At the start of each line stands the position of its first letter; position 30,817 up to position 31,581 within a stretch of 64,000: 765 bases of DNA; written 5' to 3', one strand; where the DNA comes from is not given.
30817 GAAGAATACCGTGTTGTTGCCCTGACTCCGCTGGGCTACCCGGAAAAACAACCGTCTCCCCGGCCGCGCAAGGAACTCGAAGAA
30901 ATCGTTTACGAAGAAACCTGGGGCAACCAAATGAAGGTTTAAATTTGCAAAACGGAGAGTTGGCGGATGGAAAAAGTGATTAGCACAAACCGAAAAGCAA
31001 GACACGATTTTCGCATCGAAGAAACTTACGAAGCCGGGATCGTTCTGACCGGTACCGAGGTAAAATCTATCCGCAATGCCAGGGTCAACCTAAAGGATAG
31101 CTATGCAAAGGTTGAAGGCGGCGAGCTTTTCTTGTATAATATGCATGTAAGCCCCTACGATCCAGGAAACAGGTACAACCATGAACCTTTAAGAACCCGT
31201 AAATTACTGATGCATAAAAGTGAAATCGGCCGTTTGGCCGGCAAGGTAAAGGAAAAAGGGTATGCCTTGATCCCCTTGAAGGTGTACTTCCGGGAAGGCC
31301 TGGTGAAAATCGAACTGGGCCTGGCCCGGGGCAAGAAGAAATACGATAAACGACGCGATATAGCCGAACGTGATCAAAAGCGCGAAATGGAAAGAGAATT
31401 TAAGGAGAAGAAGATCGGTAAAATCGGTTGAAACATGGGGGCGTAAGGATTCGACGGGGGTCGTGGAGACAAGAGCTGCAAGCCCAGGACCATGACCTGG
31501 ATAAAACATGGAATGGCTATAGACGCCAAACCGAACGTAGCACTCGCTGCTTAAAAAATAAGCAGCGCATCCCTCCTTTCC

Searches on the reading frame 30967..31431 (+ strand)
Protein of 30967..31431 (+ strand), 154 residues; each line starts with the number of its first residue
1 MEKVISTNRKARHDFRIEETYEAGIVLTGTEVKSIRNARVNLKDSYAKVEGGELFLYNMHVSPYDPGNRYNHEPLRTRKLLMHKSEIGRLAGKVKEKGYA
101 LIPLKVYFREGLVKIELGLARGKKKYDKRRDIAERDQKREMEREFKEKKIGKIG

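Call 77: find_homologous_proteins(query=window:30967-31431:+, max_evalue=1e-40)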
Query window:30967-31431:+ (154 aa): 7266 proteins with E <= 1e-40 among 8000 candidates; the best 120 are listed.
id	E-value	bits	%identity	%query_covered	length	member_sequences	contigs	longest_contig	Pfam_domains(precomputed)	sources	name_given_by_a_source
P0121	2.0e-93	328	100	100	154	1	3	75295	PF01668.24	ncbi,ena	-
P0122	3.0e-92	324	99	100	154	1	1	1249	PF01668.24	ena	-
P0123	7.7e-92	323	98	100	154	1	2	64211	PF01668.24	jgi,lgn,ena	-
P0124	4.0e-86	304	95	97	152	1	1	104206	PF01668.24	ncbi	ncbi:MAG: SsrA-binding protein SmpB [Bacillota bacterium]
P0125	4.4e-84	298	93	97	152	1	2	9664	PF01668.24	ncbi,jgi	-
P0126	3.2e-81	289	85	97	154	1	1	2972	PF01668.24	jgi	-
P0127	3.5e-81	288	85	97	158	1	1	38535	PF01668.24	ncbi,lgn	-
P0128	3.5e-81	288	85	97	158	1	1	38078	PF01668.24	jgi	-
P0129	2.0e-80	286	87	97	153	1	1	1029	PF01668.24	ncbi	-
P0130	3.4e-80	285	89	97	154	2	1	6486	PF01668.24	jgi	-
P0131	9.0e-80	284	85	97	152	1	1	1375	PF01668.24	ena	-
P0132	1.7e-79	283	85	96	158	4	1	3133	PF01668.24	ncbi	-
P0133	5.2e-79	281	85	97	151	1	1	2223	PF01668.24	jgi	-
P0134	5.3e-79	281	85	97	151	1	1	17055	PF01668.24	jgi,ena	-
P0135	5.7e-79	281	85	96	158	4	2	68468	PF01668.24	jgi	-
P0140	1.4e-78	280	86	90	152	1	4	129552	PF01668.24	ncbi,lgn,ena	-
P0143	3.0e-78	279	85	97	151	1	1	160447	PF01668.24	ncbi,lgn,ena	-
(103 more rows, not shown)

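Call 78: find_encoding_contigs(protein=P0124, flank=7000, max_places=2)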
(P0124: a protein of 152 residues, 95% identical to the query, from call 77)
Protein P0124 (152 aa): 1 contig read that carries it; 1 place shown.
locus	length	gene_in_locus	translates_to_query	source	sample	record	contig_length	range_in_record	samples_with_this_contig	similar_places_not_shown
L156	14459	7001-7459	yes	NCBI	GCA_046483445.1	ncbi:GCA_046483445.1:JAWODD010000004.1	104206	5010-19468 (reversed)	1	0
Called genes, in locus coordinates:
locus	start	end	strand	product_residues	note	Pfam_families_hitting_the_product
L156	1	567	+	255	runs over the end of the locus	PF00121:TIM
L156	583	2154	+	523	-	PF01676:Metalloenzyme, PF06415:iPGM_N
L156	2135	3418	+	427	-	PF03952:Enolase_N, PF00113:Enolase_C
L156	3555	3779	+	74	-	PF03840:SecG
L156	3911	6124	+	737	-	PF08206:OB_RNB, PF25049:OB_HELZ2 (faint), PF17876:CSD2, PF00773:RNB, PF00575:S1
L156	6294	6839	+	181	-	PF00881:Nitroreductase, PF14512:TM1586_NiRdase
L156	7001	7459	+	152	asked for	PF01668:SmpB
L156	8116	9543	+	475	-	-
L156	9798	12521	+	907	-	PF13181:TPR_8 (faint), PF04932:Wzy_C, PF14559:TPR_19 (faint)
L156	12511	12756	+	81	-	-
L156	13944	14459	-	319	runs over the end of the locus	PF00892:EamA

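Call 79: find_encoding_contigs(protein=P0125, flank=7000, max_places=2)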
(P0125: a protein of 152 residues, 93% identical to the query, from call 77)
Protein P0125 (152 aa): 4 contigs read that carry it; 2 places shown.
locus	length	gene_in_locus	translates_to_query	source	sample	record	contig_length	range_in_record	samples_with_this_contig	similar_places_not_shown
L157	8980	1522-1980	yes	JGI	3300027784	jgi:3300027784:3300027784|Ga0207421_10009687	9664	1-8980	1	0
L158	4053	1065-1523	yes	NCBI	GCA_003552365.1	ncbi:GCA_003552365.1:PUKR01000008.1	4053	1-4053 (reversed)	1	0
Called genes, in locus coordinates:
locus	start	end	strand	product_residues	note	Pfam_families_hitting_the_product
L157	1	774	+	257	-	?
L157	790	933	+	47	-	-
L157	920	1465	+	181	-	PF00881:Nitroreductase, PF14512:TM1586_NiRdase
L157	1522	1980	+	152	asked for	PF01668:SmpB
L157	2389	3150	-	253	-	PF01797:Y1_Tnp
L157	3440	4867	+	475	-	-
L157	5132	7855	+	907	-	PF13181:TPR_8 (faint), PF04932:Wzy_C, PF14559:TPR_19 (faint)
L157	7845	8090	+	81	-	-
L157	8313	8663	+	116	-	PF01625:PMSR, PF20939:MsrA_helical (weak)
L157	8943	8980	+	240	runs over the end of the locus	?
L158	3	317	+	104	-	?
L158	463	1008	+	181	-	PF00881:Nitroreductase, PF14512:TM1586_NiRdase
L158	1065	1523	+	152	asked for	PF01668:SmpB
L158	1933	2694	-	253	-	PF01797:Y1_Tnp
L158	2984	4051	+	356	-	?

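Call 80: find_encoding_contigs(protein=P0123, flank=7000, max_places=2)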
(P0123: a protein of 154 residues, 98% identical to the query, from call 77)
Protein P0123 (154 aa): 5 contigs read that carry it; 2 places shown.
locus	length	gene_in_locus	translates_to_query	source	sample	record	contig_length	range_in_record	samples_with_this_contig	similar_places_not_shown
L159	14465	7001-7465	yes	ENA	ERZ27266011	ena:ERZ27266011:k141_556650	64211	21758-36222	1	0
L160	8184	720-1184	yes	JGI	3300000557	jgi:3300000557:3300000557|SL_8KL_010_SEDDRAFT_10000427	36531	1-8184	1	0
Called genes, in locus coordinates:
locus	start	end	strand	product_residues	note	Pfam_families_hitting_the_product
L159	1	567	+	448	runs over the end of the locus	PF06050:HGD-D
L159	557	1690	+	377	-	PF06050:HGD-D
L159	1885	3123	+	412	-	PF00696:AA_kinase, PF01842:ACT, PF22468:ACT_9, PF13840:ACT_7, PF22468:ACT_9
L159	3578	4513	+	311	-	PF01040:UbiA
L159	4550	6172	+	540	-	PF00474:SSF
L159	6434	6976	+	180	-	PF00881:Nitroreductase, PF14512:TM1586_NiRdase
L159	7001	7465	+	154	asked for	PF01668:SmpB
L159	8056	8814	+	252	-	PF01797:Y1_Tnp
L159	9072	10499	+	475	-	-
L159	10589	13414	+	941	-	PF04932:Wzy_C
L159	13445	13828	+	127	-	-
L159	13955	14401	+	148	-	PF01625:PMSR, PF20939:MsrA_helical (weak)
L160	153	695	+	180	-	PF00881:Nitroreductase, PF14512:TM1586_NiRdase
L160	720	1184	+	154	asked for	PF01668:SmpB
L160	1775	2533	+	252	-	PF01797:Y1_Tnp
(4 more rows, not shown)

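Call 85: find_encoding_contigs(protein=P0140, flank=5000, max_places=1)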
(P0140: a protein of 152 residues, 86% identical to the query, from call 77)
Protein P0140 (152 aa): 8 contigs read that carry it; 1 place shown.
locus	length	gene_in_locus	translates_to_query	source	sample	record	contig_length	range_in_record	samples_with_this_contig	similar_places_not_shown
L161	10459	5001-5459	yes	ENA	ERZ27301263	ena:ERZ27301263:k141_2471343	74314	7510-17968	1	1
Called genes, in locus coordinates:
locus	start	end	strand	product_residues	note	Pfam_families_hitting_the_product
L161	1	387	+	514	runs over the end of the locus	PF01676:Metalloenzyme, PF06415:iPGM_N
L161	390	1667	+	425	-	PF03952:Enolase_N, PF00113:Enolase_C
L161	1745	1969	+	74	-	PF03840:SecG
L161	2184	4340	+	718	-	PF08206:OB_RNB, PF17876:CSD2, PF00773:RNB, PF00575:S1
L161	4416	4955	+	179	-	PF00881:Nitroreductase, PF14512:TM1586_NiRdase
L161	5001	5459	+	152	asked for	PF01668:SmpB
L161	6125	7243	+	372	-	PF01757:Acyl_transf_3, PF07786:HGSNAT_cat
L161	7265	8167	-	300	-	PF05175:MTS (weak), PF13489:Methyltransf_23 (weak), PF03848:TehB (weak), PF13847:Methyltransf_31 (weak), PF08241:Methyltransf_11 (weak), PF08242:Methyltransf_12 (weak), PF13649:Methyltransf_25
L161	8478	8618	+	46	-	PF11295:DUF3096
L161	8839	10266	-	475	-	PF00404:Dockerin_1, PF07075:NamZ_N, PF20732:NamZ_C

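Call 86: find_encoding_contigs(protein=P0143, flank=5000, max_places=1)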
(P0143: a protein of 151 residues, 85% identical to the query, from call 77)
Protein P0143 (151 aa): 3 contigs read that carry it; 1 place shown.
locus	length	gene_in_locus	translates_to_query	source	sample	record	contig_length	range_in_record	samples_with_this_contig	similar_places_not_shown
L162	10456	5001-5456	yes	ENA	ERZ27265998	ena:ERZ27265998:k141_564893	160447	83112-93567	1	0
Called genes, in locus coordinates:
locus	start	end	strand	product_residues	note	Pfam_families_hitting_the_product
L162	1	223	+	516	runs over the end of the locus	PF01676:Metalloenzyme, PF06415:iPGM_N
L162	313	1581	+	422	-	PF03952:Enolase_N, PF00113:Enolase_C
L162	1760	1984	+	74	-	PF03840:SecG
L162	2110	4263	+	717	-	PF08206:OB_RNB, PF25049:OB_HELZ2 (faint), PF17849:OB_Dis3 (weak), PF17876:CSD2, PF00773:RNB, PF00575:S1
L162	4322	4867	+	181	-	PF00881:Nitroreductase, PF14512:TM1586_NiRdase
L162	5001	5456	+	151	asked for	PF01668:SmpB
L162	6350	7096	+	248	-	PF13847:Methyltransf_31, PF08241:Methyltransf_11, PF08242:Methyltransf_12, PF13649:Methyltransf_25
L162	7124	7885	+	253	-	PF01209:Ubie_methyltran, PF03848:TehB, PF05175:MTS, PF13489:Methyltransf_23, PF13847:Methyltransf_31, PF08241:Methyltransf_11, PF08242:Methyltransf_12, PF13649:Methyltransf_25, +2 more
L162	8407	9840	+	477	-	-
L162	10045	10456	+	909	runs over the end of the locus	PF13181:TPR_8 (faint), PF04932:Wzy_C, PF07719:TPR_2 (faint)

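Call 87: find_encoding_contigs(protein=P0135, flank=5000, max_places=1)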
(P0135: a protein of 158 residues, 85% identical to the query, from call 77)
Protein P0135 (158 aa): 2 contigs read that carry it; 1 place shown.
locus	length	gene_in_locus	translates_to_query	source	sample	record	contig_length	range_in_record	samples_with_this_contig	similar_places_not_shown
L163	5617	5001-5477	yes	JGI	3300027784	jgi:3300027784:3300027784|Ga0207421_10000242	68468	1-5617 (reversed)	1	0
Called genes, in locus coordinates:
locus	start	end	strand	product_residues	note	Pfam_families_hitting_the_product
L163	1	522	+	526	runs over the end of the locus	PF01676:Metalloenzyme, PF06415:iPGM_N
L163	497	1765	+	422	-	PF03952:Enolase_N, PF00113:Enolase_C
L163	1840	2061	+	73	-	PF03840:SecG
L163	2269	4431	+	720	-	PF08206:OB_RNB, PF17876:CSD2 (weak), PF17849:OB_Dis3 (faint), PF17876:CSD2, PF00773:RNB, PF00575:S1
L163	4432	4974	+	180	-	PF00881:Nitroreductase, PF14512:TM1586_NiRdase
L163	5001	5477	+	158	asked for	PF01668:SmpB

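Call 89: list_cluster_members(proteins=[P0121, P0001, P0124])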
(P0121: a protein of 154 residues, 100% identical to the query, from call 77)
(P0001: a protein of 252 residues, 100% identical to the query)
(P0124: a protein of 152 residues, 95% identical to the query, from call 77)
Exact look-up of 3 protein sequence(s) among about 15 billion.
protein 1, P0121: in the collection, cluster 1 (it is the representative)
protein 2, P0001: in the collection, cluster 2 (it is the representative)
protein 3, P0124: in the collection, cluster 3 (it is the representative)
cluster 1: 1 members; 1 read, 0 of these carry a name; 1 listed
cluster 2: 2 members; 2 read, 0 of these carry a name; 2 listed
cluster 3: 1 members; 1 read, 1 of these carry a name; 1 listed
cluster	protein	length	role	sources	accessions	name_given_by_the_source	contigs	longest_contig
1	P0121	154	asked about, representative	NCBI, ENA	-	-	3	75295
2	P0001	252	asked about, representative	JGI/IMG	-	-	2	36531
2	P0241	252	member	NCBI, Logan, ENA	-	-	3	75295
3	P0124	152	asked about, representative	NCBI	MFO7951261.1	MAG: SsrA-binding protein SmpB [Bacillota bacterium]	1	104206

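Call 94: find_encoding_contigs(protein=P0241, flank=1000, max_places=4)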
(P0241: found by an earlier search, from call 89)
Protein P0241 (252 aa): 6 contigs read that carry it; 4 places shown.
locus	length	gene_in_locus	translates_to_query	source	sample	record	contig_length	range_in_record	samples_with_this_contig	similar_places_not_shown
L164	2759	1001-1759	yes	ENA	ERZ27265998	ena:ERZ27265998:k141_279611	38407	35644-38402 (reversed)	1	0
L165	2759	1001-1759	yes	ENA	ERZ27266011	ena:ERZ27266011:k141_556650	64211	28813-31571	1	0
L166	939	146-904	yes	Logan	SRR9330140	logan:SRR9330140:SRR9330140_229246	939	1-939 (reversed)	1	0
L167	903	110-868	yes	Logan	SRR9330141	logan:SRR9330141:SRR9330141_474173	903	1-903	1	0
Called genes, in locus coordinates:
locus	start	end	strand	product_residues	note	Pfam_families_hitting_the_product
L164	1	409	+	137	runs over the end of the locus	?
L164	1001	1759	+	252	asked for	PF01797:Y1_Tnp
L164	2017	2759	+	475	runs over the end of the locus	-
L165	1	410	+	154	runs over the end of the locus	PF01668:SmpB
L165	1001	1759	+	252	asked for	PF01797:Y1_Tnp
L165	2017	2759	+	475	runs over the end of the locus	-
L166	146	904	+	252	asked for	PF01797:Y1_Tnp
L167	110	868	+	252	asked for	PF01797:Y1_Tnp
